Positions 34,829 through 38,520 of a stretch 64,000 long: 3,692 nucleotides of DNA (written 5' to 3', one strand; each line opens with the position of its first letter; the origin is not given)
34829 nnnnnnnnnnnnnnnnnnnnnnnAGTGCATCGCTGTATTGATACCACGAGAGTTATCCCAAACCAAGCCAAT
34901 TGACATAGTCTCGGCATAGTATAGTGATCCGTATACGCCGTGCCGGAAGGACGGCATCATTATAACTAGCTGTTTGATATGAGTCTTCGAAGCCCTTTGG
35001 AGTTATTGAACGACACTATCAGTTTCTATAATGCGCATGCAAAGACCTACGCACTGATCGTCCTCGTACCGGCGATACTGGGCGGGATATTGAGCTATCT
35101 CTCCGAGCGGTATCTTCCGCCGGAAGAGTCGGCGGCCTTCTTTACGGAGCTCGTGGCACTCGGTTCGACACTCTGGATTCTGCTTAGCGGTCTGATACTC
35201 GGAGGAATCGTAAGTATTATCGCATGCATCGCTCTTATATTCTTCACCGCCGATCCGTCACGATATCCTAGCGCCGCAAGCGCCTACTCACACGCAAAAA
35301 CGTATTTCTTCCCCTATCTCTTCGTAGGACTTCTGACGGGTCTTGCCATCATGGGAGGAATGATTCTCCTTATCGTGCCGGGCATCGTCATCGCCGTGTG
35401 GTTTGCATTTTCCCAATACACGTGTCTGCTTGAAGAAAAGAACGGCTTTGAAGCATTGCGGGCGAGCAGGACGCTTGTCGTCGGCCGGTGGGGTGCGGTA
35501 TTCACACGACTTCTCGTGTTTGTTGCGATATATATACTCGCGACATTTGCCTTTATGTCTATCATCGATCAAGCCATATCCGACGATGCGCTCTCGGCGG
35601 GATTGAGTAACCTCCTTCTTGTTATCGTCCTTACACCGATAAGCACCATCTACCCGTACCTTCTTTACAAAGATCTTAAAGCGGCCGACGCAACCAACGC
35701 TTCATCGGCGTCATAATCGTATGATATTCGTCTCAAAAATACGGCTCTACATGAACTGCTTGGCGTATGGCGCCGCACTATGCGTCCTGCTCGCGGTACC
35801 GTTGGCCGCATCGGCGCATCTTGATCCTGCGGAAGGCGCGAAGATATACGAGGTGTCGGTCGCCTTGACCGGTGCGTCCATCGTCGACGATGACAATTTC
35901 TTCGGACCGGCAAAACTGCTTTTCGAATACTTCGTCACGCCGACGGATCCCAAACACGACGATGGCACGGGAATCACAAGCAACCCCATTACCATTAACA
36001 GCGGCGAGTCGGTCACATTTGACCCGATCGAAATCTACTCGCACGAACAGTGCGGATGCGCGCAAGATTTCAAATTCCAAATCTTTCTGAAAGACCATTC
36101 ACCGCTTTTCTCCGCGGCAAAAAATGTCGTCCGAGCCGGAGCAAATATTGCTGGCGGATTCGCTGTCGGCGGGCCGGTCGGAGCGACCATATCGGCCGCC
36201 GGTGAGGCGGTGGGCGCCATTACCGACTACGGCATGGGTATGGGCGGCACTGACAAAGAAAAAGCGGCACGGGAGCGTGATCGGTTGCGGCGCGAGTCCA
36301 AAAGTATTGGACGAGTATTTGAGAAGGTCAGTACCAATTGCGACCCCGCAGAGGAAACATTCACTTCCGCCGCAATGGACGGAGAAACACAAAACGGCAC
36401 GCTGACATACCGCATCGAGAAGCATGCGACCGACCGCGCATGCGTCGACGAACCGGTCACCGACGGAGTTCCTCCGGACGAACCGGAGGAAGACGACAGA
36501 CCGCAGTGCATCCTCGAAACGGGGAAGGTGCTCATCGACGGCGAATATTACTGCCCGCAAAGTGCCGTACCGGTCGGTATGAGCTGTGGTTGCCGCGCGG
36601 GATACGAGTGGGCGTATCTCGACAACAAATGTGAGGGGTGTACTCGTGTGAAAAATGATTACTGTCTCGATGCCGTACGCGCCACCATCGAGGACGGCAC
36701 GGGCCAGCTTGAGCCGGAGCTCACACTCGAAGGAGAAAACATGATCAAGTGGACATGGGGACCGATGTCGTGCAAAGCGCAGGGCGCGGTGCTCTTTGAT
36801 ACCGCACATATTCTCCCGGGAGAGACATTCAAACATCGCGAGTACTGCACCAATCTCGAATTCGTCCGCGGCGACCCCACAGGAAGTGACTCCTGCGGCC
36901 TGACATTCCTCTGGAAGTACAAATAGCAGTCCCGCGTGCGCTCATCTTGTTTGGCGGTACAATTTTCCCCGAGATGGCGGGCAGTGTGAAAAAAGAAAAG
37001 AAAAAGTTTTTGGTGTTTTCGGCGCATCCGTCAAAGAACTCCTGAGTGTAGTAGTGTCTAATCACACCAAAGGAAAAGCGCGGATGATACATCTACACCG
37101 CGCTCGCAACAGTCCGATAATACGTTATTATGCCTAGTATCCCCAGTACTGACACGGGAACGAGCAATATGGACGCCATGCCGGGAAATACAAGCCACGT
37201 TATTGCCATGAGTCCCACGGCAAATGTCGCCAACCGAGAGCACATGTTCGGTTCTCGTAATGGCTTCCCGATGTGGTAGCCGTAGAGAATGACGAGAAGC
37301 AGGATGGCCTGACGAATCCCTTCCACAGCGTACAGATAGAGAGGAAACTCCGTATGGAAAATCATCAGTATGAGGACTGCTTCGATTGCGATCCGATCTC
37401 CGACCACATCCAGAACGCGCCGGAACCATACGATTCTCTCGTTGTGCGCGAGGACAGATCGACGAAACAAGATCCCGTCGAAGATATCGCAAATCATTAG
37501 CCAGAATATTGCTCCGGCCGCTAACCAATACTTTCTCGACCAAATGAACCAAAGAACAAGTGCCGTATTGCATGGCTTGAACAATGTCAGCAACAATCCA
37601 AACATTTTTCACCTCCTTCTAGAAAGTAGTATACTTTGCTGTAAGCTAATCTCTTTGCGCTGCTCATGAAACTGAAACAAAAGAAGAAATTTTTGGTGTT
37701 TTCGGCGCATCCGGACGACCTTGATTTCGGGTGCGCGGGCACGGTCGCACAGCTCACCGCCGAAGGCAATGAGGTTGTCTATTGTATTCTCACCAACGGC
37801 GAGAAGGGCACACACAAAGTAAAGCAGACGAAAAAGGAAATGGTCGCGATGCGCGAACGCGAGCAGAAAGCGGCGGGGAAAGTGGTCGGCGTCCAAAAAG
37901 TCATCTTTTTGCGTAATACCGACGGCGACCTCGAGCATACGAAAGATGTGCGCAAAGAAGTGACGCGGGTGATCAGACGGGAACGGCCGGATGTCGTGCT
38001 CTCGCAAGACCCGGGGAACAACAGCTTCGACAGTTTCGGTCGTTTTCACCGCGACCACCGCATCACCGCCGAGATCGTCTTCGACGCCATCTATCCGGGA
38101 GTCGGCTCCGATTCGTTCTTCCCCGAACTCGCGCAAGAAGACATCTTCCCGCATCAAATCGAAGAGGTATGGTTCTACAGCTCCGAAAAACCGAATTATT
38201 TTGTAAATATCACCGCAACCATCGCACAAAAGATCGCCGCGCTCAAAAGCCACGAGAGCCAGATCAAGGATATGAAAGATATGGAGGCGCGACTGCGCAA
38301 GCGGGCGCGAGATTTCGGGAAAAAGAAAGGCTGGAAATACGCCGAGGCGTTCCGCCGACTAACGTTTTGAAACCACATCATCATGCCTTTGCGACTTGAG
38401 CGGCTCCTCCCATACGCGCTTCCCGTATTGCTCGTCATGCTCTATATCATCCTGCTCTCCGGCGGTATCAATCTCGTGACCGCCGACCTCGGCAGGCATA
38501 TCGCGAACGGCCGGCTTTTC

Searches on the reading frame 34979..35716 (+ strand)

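Call 15: search_protein_families(library=pfam, proteins=[window:34979-35716:+], max_evalue=0.001)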
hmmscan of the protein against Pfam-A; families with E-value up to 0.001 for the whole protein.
window:34979-35716:+ (245 aa): 2 families
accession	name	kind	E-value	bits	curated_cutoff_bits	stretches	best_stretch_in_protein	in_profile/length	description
PF06790.16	UPF0259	-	2.8e-08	34.3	31.4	1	70-230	92-246/248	Uncharacterised protein family (UPF0259)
PF06161.16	DUF975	-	0.00039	20.8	34.8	1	21-193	19-167/243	Protein of unknown function (DUF975)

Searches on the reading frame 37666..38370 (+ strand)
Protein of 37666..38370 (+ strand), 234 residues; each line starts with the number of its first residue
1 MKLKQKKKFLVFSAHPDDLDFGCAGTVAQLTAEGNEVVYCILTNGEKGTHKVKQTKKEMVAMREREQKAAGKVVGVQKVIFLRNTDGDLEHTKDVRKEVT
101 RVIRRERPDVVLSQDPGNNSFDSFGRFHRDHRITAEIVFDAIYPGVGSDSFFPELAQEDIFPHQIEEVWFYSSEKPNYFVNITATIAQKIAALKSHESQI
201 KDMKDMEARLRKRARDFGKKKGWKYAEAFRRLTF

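Call 44: search_protein_families(library=pfam, proteins=[window:37666-38370:+], max_evalue=0.0001)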
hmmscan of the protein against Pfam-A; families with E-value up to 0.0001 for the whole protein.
window:37666-38370:+ (234 aa): 1 family
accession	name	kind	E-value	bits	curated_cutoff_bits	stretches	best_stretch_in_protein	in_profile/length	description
PF02585.22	PIG-L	-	2.4e-31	109.4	28.2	1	10-141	1-128/129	GlcNAc-PI de-N-acetylase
